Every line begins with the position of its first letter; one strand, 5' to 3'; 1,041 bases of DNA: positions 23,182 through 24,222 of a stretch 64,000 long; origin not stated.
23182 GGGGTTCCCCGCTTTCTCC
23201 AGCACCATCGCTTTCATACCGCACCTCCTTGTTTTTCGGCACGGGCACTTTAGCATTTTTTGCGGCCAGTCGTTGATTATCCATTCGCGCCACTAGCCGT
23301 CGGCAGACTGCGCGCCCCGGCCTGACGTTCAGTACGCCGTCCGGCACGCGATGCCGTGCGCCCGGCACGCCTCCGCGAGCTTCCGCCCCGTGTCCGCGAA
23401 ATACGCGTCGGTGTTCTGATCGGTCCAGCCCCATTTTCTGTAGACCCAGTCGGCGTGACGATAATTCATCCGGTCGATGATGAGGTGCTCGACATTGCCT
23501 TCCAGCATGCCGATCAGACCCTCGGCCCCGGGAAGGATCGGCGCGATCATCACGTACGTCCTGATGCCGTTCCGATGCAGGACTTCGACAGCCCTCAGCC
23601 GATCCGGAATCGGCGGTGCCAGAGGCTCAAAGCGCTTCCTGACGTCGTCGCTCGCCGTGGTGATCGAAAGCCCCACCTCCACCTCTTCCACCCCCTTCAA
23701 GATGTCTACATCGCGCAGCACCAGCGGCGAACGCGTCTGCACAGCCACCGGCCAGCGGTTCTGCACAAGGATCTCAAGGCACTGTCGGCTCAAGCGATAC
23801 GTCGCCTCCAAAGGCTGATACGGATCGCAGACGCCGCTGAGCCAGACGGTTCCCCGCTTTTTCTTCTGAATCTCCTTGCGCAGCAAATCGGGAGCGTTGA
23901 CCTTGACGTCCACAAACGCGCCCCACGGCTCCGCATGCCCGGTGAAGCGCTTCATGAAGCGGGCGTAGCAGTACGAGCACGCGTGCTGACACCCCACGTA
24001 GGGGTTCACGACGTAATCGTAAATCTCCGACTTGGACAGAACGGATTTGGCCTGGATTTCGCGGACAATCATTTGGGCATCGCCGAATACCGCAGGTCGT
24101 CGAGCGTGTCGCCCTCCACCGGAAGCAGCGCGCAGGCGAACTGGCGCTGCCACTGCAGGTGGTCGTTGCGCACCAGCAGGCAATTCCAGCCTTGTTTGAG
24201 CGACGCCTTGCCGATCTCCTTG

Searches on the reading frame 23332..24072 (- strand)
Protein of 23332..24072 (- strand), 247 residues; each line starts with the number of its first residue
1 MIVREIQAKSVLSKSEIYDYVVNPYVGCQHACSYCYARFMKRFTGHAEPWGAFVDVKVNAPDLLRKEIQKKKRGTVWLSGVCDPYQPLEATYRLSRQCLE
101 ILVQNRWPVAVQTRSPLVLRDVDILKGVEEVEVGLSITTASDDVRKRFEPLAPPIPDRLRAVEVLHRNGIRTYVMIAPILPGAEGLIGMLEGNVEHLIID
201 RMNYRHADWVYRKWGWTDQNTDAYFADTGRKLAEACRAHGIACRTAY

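Call 3: search_protein_families(library=pfam, proteins=[window:23332-24072:-], max_evalue=0.01)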
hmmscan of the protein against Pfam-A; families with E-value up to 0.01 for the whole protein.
window:23332-24072:- (247 aa): 2 families
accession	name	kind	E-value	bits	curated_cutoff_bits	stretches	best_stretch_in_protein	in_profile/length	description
PF04055.27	Radical_SAM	-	4.4e-15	56.7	29.5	1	22-182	1-153/166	Radical SAM superfamily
PF07505.17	DUF5131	-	0.0036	17.3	28.9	1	16-86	5-83/243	Protein of unknown function (DUF5131)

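Call 4: search_protein_families(library=ncbifam, proteins=[window:23332-24072:-], max_evalue=0.01)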
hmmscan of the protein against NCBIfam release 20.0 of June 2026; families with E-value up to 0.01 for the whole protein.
window:23332-24072:- (247 aa): 7 families
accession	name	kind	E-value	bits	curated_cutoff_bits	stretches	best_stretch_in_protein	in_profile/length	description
NF033668.1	rSAM_PA0069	hypoth_equivalog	3.8e-46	157.7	360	1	8-183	43-229/348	PA0069 family radical SAM protein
TIGR04470.1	rSAM_mob_pairB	equivalog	1.7e-44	152.3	410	1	3-189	1-185/285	radical SAM mobile pair protein B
NF038135.1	rSAM_Rv2578c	equivalog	3.5e-35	121.6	430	1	3-183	40-233/317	Rv2578c family radical SAM protein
NF038136.1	rSAM_Rv_intein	exception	1.2e-27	97.1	700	2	54-183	356-490/574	intein-containing Rv2578c family radical SAM protein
TIGR04070.1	photo_TT_lyase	equivalog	0.00033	19.7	400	1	19-180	78-234/338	spore photoproduct lyase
NF041718.1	rSAM_phane_AMC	equivalog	0.0043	16.1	425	1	20-175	8-156/362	cyclophane-forming radical SAM peptide maturase AmcB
TIGR03886.1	lyase_spl_fam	equivalog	0.0061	15.8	437.55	0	26-70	84-124/346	spore photoproduct lyase family protein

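Call 5: find_homologous_proteins(query=window:23332-24072:-, max_evalue=1e-10)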
Query window:23332-24072:- (247 aa): 7708 proteins with E <= 1e-10 among 8000 candidates; the best 120 are listed.
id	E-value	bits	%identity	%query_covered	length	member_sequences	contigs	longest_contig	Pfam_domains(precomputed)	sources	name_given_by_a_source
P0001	7.5e-168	574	100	100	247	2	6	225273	PF04055.28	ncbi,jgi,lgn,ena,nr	ncbi:MAG TPA: radical SAM protein [Kiritimatiellia bacterium]|nr:radical SAM protein [Kiritimatielli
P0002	5.3e-155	532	91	100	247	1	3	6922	PF04055.28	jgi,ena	-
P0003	6.7e-126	437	72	100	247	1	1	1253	PF04055.28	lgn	-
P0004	6.5e-125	434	72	100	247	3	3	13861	PF04055.28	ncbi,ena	-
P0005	1.8e-124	432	74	100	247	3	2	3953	PF04055.28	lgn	-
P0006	3.8e-124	431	70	100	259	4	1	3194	PF04055.28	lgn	-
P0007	2.7e-123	428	72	100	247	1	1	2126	PF04055.28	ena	-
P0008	3.6e-123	428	72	100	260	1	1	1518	PF04055.28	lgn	-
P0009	8.5e-123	427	70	100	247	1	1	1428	PF04055.28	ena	-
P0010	2.4e-121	422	72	98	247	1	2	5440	PF04055.28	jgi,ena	-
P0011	4.8e-121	421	70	100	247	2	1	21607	PF04055.28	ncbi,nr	ncbi:MAG: radical SAM protein [Desulfuromonadaceae bacterium]|nr:radical SAM protein [Desulfuromonad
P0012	6.4e-121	420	70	100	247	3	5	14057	PF04055.28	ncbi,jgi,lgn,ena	-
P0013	1.9e-120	419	70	100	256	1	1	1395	PF04055.28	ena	-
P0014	4.3e-120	418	71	100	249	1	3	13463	PF04055.28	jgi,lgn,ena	-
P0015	5.1e-120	417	69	100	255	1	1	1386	PF04055.28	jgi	jgi:DNA repair photolyase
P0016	5.3e-120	417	72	100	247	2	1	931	PF04055.28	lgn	-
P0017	1.1e-119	416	72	99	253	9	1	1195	PF04055.28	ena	-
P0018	1.8e-119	416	71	100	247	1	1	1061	PF04055.28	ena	-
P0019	3.6e-119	415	72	100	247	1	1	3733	PF04055.28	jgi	-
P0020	6.8e-119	414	72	100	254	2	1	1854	PF04055.28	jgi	-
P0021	1.3e-118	413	68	100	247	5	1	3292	PF04055.28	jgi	jgi:DNA repair photolyase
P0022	1.4e-118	413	68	100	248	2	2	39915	PF04055.28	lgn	-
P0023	1.5e-118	413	71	100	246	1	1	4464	PF04055.28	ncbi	-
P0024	2.5e-118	412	70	99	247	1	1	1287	PF04055.28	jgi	-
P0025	2.8e-118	412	70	100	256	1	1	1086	PF04055.28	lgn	-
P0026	3.0e-118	412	69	100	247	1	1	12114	PF04055.28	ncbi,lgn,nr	ncbi:MAG: radical SAM protein [Deltaproteobacteria bacterium]|nr:radical SAM protein [Deltaproteobac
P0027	3.3e-118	412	71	100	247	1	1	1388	PF04055.28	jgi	jgi:DNA repair photolyase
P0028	3.4e-118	411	67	100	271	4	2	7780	PF04055.28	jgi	jgi:DNA repair photolyase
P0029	3.7e-118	411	68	100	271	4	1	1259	PF04055.28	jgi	jgi:DNA repair photolyase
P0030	4.0e-118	411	68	100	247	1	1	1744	PF04055.28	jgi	jgi:DNA repair photolyase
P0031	4.0e-118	411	70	100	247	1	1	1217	PF04055.28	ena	-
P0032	5.2e-118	411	68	100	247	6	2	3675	PF04055.28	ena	-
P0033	5.6e-118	411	69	99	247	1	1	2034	PF04055.28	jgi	jgi:DNA repair photolyase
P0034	7.2e-118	410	70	100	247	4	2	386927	PF04055.28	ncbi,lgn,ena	-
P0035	7.4e-118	410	70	100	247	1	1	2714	PF04055.28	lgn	-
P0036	7.5e-118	410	70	100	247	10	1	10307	PF04055.28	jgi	-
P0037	7.7e-118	410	68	100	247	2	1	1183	PF04055.28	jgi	jgi:DNA repair photolyase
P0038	8.4e-118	410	70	100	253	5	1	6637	PF04055.28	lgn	-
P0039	8.5e-118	410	68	100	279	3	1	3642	PF04055.28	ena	-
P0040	1.1e-117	410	70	100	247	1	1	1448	PF04055.28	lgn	-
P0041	1.2e-117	410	67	99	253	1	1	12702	PF04055.28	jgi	jgi:DNA repair photolyase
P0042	1.4e-117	409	68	100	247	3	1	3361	PF04055.28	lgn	-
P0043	1.4e-117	409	70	100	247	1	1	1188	PF04055.28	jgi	-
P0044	1.4e-117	409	70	100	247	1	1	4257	PF04055.28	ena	-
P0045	2.1e-117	409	70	100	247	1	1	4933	PF04055.28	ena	-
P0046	2.4e-117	409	71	100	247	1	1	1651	PF04055.28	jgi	jgi:DNA repair photolyase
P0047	2.8e-117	409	69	100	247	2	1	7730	PF04055.28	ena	-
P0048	3.2e-117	408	69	99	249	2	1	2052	PF04055.28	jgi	jgi:DNA repair photolyase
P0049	3.3e-117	408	66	100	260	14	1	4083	PF04055.28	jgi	jgi:DNA repair photolyase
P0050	3.9e-117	408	70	100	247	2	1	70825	PF04055.28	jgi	jgi:DNA repair photolyase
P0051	6.2e-117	407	69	100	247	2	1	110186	PF04055.28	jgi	jgi:DNA repair photolyase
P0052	6.3e-117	407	68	99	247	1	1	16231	PF04055.28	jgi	jgi:DNA repair photolyase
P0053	8.4e-117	407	69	100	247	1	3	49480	PF04055.28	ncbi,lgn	-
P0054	9.9e-117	407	69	100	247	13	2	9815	PF04055.28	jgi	jgi:DNA repair photolyase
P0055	1.1e-116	407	67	100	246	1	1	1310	PF04055.28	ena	-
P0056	1.2e-116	406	68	100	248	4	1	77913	PF04055.28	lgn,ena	-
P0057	1.2e-116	406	68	100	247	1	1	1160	PF04055.28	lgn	-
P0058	1.6e-116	406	68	100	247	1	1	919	PF04055.28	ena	-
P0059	1.6e-116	406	71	99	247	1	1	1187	PF04055.28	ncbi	-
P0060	1.7e-116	406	69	100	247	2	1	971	PF04055.28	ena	-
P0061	1.9e-116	406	70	100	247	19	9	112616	PF04055.28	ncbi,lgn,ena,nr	ncbi:MAG: radical SAM protein [Desulfobacterales bacterium]|nr:radical SAM protein [Desulfobacterale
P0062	1.9e-116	406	68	100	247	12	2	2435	PF04055.28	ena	-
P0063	2.1e-116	406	70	100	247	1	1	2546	PF04055.28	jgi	jgi:DNA repair photolyase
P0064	2.3e-116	406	68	100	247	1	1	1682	PF04055.28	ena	-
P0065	2.4e-116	405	68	100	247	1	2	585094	PF04055.28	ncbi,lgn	-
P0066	2.5e-116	405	69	99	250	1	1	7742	PF04055.28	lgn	-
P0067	2.7e-116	405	68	100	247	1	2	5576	PF04055.28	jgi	jgi:DNA repair photolyase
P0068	2.9e-116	405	68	100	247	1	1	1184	PF04055.28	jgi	jgi:DNA repair photolyase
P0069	3.2e-116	405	68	100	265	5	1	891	PF04055.28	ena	-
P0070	4.3e-116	405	69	100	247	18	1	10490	PF04055.28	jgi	jgi:DNA repair photolyase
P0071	4.5e-116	405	68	100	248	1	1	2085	PF04055.28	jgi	jgi:DNA repair photolyase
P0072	4.9e-116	404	68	100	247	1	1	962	PF04055.28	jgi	-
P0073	5.1e-116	404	68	100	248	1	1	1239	PF04055.28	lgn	-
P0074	5.1e-116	404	68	100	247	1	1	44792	PF04055.28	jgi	-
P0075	5.5e-116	404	66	100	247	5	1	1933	PF04055.28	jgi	jgi:DNA repair photolyase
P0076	6.4e-116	404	66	100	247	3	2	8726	PF04055.28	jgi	jgi:DNA repair photolyase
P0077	6.9e-116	404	69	100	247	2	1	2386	PF04055.28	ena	-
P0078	7.2e-116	404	70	100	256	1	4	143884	PF04055.28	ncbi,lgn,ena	-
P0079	7.4e-116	404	69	100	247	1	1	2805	PF04055.28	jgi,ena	-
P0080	8.6e-116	404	69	100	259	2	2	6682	PF04055.28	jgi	jgi:DNA repair photolyase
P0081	9.0e-116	404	68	100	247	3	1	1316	PF04055.28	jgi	-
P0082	1.1e-115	403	67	100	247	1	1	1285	PF04055.28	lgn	-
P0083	1.3e-115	403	72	98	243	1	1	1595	PF04055.28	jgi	jgi:DNA repair photolyase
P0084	1.4e-115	403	68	100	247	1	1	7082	PF04055.28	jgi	jgi:DNA repair photolyase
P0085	1.4e-115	403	69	100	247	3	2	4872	PF04055.28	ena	-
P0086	1.5e-115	403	69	99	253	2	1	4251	PF04055.28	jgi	-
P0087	1.6e-115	403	66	100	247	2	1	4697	PF04055.28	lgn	-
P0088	1.7e-115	403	68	100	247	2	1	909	PF04055.28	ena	-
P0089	1.9e-115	402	69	99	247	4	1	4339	PF04055.28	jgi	jgi:DNA repair photolyase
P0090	2.0e-115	402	67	100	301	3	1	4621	PF04055.28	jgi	jgi:DNA repair photolyase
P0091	2.1e-115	402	67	100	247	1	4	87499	PF04055.28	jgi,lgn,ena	-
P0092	2.2e-115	402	68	100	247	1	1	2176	PF04055.28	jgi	jgi:DNA repair photolyase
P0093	2.5e-115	402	68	100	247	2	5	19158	PF04055.28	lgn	-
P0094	2.7e-115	402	69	100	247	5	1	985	PF04055.28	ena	-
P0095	3.3e-115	402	68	100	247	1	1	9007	PF04055.28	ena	-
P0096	3.4e-115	402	68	100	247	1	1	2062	PF04055.28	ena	-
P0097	4.6e-115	401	67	100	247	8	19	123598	PF04055.28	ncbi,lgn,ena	-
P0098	4.9e-115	401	69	99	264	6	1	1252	PF04055.28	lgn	-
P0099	5.3e-115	401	68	100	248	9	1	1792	PF04055.28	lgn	-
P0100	5.9e-115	401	68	100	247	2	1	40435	PF04055.28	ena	-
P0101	6.1e-115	401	66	100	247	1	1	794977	PF04055.28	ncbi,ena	-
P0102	7.0e-115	401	67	100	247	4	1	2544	PF04055.28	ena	-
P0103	8.2e-115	400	68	100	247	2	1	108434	PF04055.28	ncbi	ncbi:MAG: radical SAM protein [Desulfatiglandales bacterium]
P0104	8.3e-115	400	68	100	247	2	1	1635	PF04055.28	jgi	jgi:DNA repair photolyase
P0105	8.9e-115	400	66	100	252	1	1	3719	PF04055.28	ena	-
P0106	9.9e-115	400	70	99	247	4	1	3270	PF04055.28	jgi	jgi:DNA repair photolyase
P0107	1.0e-114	400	67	100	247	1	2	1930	PF04055.28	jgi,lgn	-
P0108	1.1e-114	400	69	100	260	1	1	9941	PF04055.28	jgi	jgi:DNA repair photolyase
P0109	1.1e-114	400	68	100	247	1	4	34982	PF04055.28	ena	-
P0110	1.1e-114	400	68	99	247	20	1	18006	PF04055.28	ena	-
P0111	1.1e-114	400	68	99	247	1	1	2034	PF04055.28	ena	-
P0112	1.1e-114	400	69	99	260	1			PF04055.28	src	-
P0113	1.3e-114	400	67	100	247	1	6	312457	PF04055.28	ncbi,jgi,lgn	jgi:DNA repair photolyase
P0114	1.5e-114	400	68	100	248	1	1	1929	PF04055.28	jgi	jgi:DNA repair photolyase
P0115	1.6e-114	400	68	99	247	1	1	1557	PF04055.28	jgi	jgi:DNA repair photolyase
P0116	1.6e-114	400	66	100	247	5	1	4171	PF04055.28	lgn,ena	-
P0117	1.7e-114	399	68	99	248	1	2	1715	PF04055.28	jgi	jgi:DNA repair photolyase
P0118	1.7e-114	399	67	100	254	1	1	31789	PF07505.18,PF04055.28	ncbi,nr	ncbi:MAG: radical SAM protein [Smithella sp.]|nr:radical SAM protein [Smithella sp.]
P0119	1.9e-114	399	68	99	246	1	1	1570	PF04055.28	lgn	-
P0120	2.1e-114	399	68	99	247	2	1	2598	PF04055.28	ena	-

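Call 6: find_encoding_contigs(protein=window:23332-24072:-, flank=10000, max_places=6)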
Protein window:23332-24072:- (247 aa): 18 contigs read that carry it; 6 places shown.
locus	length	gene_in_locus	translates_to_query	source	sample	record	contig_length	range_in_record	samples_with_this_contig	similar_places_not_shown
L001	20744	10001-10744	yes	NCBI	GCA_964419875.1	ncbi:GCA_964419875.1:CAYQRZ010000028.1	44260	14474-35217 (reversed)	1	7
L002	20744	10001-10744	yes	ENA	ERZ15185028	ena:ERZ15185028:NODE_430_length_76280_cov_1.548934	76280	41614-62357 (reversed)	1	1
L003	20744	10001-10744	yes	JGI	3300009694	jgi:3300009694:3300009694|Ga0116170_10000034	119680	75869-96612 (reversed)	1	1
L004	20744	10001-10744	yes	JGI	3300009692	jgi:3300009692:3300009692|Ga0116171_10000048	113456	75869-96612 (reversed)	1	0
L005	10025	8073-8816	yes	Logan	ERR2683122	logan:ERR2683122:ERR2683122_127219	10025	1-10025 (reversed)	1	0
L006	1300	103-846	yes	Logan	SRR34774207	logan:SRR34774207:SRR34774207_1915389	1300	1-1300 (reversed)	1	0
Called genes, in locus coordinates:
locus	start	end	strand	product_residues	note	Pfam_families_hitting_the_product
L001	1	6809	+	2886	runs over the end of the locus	PF12951:PATR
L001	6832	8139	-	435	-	PF00149:Metallophos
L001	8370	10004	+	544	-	PF00657:Lipase_GDSL (weak), PF13472:Lipase_GDSL_2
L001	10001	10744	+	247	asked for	PF04055:Radical_SAM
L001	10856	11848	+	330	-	PF08240:ADH_N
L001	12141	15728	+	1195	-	PF02018:CBM_4_9 (weak), PF02449:Glyco_hydro_42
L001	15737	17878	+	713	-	PF23023:Anti-Pycsar_Apyc1, PF00753:Lactamase_B, PF12706:Lactamase_B_2 (weak)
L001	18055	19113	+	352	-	PF02129:Peptidase_S15 (weak), PF00135:COesterase, PF20434:BD-FAE, PF07859:Abhydrolase_3, PF12146:Hydrolase_4 (faint), PF01738:DLH (faint), PF00326:Peptidase_S9, PF00036:EF-hand_1 (faint), +1 more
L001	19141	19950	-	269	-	PF03009:GDPD, PF13653:GDPD_2 (weak)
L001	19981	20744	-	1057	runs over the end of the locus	-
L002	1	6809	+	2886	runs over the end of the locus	PF12951:PATR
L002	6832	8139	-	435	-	PF00149:Metallophos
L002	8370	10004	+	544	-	PF00657:Lipase_GDSL (weak), PF13472:Lipase_GDSL_2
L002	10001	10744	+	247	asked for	PF04055:Radical_SAM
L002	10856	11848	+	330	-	PF08240:ADH_N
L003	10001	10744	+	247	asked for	PF04055:Radical_SAM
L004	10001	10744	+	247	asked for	PF04055:Radical_SAM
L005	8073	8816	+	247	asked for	PF04055:Radical_SAM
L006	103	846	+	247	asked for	PF04055:Radical_SAM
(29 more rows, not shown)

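Call 7: find_encoding_contigs(protein=P0002, flank=8000, max_places=3)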
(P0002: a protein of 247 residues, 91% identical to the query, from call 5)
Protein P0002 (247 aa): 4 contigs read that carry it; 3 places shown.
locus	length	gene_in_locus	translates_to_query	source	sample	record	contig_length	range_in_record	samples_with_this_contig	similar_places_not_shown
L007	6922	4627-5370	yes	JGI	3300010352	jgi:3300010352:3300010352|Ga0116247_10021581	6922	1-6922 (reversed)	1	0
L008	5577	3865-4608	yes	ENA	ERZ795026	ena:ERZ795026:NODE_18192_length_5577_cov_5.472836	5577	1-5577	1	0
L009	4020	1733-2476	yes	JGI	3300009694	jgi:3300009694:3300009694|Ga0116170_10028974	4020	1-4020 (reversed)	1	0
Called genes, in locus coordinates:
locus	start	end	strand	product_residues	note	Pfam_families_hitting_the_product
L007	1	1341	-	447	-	?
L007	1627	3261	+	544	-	PF00657:Lipase_GDSL, PF13472:Lipase_GDSL_2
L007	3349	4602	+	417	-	PF13360:PQQ_2, PF13570:Beta-prop_ACSF4 (faint), PF01011:PQQ (faint), PF13360:PQQ_2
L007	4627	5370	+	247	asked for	PF04055:Radical_SAM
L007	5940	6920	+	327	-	?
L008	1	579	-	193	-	?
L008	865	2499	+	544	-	PF00657:Lipase_GDSL, PF13472:Lipase_GDSL_2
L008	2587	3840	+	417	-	PF13360:PQQ_2, PF13570:Beta-prop_ACSF4 (faint), PF01011:PQQ (faint), PF13360:PQQ_2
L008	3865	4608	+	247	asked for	PF04055:Radical_SAM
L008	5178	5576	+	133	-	?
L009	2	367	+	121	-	?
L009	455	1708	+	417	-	PF13360:PQQ_2, PF13570:Beta-prop_ACSF4 (faint), PF01011:PQQ (faint), PF13360:PQQ_2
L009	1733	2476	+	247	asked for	PF04055:Radical_SAM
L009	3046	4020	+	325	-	?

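Call 8: find_encoding_contigs(protein=P0004, flank=8000, max_places=3)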
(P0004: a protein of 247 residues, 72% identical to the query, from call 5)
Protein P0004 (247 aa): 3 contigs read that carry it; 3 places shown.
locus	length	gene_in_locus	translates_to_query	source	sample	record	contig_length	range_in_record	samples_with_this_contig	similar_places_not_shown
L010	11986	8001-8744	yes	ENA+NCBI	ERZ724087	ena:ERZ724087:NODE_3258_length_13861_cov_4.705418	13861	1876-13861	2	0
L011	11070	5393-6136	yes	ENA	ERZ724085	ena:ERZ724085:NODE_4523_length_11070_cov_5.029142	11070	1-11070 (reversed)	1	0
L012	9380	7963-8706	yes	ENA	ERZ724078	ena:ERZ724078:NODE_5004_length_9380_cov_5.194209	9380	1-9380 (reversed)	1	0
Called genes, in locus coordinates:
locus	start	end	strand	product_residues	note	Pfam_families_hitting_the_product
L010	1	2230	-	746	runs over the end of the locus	PF03160:Calx-beta (weak), PF13385:Laminin_G_3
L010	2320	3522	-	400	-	PF07676:PD40 (faint)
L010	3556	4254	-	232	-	-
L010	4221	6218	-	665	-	PF22842:Pel9A-like_beta_helix (faint), PF05048:NosD (faint), PF13229:Beta_helix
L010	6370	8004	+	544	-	PF00657:Lipase_GDSL, PF13472:Lipase_GDSL_2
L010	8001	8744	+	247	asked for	PF04055:Radical_SAM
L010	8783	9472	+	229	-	-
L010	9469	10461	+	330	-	PF08240:ADH_N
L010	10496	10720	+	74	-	PF11146:DUF2905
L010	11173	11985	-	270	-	?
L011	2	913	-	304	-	?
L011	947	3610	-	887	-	PF05048:NosD (faint), PF13229:Beta_helix, PF17161:DUF5123 (weak)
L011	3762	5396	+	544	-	PF00657:Lipase_GDSL, PF13472:Lipase_GDSL_2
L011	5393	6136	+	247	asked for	PF04055:Radical_SAM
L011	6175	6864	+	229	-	-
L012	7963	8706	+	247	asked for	PF04055:Radical_SAM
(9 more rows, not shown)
